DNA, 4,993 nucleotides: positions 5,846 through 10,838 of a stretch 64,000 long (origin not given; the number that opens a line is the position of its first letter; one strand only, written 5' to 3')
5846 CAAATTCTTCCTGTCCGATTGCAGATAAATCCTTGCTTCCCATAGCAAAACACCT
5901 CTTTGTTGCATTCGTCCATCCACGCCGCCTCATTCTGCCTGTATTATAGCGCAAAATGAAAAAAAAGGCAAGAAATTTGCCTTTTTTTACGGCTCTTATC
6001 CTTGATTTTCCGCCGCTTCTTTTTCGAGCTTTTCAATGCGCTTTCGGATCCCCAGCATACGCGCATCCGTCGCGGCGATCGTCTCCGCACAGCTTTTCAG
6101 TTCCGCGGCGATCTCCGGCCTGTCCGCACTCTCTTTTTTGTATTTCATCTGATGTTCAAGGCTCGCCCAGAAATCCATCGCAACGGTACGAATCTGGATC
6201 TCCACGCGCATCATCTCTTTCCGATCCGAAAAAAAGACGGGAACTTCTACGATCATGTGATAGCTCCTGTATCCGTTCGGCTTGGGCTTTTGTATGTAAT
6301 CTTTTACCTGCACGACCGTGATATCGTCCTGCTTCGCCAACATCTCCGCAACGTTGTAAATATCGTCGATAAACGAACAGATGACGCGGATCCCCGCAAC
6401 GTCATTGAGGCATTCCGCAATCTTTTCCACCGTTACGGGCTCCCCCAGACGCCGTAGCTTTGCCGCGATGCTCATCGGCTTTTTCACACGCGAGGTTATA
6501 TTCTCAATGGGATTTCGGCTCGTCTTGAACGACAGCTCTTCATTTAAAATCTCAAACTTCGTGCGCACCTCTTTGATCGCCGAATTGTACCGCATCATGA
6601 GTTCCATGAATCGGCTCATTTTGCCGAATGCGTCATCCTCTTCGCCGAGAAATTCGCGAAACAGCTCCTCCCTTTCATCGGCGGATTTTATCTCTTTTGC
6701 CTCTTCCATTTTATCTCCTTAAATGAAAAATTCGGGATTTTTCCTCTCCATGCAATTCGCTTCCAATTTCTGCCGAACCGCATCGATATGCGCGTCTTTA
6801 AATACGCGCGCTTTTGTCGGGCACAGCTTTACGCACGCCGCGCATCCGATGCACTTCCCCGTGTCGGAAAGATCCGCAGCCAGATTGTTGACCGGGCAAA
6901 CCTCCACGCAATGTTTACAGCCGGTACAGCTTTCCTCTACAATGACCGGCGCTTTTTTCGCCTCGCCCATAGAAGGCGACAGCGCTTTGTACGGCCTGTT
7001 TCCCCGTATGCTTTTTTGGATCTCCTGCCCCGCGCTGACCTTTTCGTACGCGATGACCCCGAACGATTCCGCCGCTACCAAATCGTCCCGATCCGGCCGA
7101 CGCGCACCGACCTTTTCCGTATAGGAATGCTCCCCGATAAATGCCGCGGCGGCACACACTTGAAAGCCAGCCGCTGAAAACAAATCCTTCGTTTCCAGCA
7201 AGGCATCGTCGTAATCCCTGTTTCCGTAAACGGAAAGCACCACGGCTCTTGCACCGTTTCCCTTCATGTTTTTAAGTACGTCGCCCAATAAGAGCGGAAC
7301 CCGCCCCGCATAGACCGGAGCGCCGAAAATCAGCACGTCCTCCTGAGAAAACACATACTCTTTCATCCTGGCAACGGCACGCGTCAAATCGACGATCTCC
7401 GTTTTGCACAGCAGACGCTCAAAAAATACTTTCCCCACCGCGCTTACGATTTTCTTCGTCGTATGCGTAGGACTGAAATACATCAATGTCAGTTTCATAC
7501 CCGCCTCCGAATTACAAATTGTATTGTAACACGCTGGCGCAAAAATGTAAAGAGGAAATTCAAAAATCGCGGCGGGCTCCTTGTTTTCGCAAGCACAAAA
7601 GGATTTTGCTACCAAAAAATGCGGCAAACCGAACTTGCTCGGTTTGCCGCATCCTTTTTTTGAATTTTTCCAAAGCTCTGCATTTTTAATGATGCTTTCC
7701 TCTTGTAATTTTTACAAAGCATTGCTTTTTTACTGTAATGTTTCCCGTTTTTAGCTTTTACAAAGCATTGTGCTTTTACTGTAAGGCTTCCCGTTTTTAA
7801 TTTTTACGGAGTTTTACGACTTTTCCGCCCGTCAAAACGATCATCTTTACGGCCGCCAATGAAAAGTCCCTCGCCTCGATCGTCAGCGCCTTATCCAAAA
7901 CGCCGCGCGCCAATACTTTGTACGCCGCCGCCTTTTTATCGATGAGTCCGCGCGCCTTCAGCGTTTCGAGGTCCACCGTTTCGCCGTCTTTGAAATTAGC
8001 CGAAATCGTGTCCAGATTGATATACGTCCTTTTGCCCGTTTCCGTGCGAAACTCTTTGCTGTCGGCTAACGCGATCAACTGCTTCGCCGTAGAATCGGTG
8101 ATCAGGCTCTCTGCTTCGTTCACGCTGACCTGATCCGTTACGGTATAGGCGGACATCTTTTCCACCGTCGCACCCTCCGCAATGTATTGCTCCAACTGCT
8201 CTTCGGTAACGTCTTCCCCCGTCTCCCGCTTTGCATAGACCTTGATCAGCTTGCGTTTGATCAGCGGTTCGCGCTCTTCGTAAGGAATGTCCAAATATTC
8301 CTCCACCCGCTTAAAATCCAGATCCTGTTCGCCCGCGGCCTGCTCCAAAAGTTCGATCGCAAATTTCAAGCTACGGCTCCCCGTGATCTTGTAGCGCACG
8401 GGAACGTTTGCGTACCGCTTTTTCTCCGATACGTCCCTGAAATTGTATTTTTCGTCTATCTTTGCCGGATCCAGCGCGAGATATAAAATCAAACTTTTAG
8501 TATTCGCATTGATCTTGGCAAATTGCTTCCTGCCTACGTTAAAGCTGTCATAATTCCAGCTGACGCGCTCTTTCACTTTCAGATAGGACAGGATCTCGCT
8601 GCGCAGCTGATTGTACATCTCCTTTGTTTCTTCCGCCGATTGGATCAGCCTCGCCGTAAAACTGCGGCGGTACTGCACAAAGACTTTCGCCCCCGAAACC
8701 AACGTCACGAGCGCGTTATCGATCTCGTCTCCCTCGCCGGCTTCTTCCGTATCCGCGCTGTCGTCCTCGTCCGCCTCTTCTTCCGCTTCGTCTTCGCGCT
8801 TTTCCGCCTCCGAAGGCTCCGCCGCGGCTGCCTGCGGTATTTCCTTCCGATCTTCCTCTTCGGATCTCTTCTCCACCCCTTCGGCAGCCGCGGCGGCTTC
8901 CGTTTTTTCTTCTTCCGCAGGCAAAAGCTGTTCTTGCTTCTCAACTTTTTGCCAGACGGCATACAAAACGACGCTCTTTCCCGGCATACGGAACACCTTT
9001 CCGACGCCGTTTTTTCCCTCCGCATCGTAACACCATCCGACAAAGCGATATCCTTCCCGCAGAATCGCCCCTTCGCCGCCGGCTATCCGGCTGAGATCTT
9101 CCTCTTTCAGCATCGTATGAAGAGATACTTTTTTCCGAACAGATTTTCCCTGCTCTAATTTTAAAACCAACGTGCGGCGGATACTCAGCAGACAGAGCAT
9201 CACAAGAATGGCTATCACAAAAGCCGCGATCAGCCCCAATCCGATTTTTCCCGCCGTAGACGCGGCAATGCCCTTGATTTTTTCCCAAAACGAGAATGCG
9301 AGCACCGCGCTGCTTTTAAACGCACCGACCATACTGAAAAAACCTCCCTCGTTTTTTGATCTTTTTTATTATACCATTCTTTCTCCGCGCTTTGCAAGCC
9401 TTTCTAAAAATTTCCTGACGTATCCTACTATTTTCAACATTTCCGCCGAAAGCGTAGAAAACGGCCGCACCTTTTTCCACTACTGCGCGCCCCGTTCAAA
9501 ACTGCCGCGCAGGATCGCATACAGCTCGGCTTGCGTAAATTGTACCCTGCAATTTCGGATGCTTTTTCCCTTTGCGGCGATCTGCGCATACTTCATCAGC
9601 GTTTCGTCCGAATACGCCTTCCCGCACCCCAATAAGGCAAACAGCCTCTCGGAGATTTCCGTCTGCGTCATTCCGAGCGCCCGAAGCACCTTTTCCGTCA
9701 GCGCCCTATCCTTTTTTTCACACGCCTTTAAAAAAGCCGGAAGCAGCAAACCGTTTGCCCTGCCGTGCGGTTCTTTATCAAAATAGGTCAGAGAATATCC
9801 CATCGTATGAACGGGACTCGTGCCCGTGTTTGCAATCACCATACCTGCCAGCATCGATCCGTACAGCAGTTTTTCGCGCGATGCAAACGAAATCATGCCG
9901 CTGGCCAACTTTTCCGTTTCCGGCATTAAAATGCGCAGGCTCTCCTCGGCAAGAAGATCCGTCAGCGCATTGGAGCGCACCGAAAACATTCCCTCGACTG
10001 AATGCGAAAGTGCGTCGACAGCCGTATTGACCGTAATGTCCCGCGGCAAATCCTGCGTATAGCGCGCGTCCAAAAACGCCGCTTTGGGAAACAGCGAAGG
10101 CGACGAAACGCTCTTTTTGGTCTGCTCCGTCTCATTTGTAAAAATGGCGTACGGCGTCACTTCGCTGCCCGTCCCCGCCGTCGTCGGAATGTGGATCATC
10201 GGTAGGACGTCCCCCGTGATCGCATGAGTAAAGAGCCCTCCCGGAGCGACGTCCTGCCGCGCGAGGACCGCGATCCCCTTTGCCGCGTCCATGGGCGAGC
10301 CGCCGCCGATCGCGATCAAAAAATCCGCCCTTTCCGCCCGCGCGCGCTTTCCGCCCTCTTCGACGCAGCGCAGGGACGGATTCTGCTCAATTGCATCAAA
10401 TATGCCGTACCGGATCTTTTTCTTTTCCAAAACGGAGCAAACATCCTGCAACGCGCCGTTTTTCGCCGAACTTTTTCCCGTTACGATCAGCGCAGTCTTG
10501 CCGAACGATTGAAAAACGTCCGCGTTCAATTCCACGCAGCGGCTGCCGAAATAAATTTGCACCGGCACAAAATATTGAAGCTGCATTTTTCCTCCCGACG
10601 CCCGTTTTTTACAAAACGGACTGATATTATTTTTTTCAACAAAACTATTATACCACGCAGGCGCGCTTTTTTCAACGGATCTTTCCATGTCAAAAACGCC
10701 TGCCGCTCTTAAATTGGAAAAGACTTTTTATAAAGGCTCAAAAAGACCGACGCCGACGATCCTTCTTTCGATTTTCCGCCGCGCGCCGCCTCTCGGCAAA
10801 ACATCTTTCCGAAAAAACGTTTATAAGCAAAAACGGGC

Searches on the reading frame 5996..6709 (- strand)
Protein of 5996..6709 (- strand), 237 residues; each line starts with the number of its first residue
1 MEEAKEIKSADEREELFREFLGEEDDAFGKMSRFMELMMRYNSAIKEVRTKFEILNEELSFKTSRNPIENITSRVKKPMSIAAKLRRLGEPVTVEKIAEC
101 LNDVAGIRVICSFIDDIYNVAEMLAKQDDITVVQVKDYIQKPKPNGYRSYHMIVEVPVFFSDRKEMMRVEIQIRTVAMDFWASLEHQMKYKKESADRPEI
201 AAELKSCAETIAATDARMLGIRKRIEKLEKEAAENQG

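Call 33: search_protein_families(library=pfam, proteins=[window:5996-6709:-], max_evalue=0.00001)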
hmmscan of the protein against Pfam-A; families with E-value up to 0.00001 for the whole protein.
window:5996-6709:- (237 aa): 1 family
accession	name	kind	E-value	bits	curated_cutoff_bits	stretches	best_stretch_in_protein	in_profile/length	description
PF04607.23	RelA_SpoT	-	7.6e-36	123.3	27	1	73-193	1-111/113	Region found in RelA / SpoT proteins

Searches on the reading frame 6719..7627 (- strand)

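Call 33: search_protein_families(library=pfam, proteins=[window:6719-7627:-], max_evalue=0.00001)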
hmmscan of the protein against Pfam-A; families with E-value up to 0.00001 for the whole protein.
window:6719-7627:- (302 aa): 9 families
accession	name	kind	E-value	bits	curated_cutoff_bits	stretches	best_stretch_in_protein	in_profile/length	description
PF00037.32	Fer4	-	3.4e-12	46.1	21.1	1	227-247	1-21/24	4Fe-4S binding domain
PF12838.12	Fer4_7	-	6.2e-11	43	27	0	223-247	27-51/52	4Fe-4S dicluster domain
PF12797.12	Fer4_2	-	1.1e-10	41.2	24.5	0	226-246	2-22/22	4Fe-4S binding domain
PF12837.12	Fer4_6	-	3e-09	36.8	25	0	227-247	2-22/24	4Fe-4S binding domain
PF13237.11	Fer4_10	-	1.8e-08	34.6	25.5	1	227-270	2-53/53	4Fe-4S dicluster domain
PF14697.11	Fer4_21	-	6.4e-08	33.1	35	0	222-248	29-55/59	4Fe-4S dicluster domain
PF13187.11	Fer4_9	-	1.9e-07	31.4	27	0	234-273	2-51/52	4Fe-4S dicluster domain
PF13484.11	Fer4_16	-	2.7e-07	31.7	30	0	232-247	51-66/66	4Fe-4S double cluster binding domain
PF13183.11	Fer4_8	-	4.3e-06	27.6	27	0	232-247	52-67/68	4Fe-4S dicluster domain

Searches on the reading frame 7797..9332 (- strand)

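Call 33: search_protein_families(library=pfam, proteins=[window:7797-9332:-], max_evalue=0.00001)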
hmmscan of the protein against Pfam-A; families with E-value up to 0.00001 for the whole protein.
window:7797-9332:- (511 aa): 1 family
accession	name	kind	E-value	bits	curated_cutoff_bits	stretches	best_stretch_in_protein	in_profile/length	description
PF00828.25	Ribosomal_L27A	-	1.2e-13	51.7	21.5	1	438-506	2-72/72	Ribosomal proteins 50S-L15, 50S-L18e, 60S-L27A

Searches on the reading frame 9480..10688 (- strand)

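Call 33: search_protein_families(library=pfam, proteins=[window:9480-10688:-], max_evalue=0.00001)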
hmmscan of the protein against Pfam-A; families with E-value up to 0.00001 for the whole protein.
window:9480-10688:- (402 aa): 3 families
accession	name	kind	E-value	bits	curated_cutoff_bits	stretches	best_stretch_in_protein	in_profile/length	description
PF00465.25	Fe-ADH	-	7.6e-49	166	31.3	1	42-207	1-167/168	Iron-containing alcohol dehydrogenase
PF25137.1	ADH_Fe_C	-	4.7e-26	92.1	27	1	219-345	1-130/194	Fe-containing alcohol dehydrogenase family, C-terminal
PF13685.12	Fe-ADH_2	-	7.7e-09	36.2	28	1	63-144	19-98/149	Iron-containing alcohol dehydrogenase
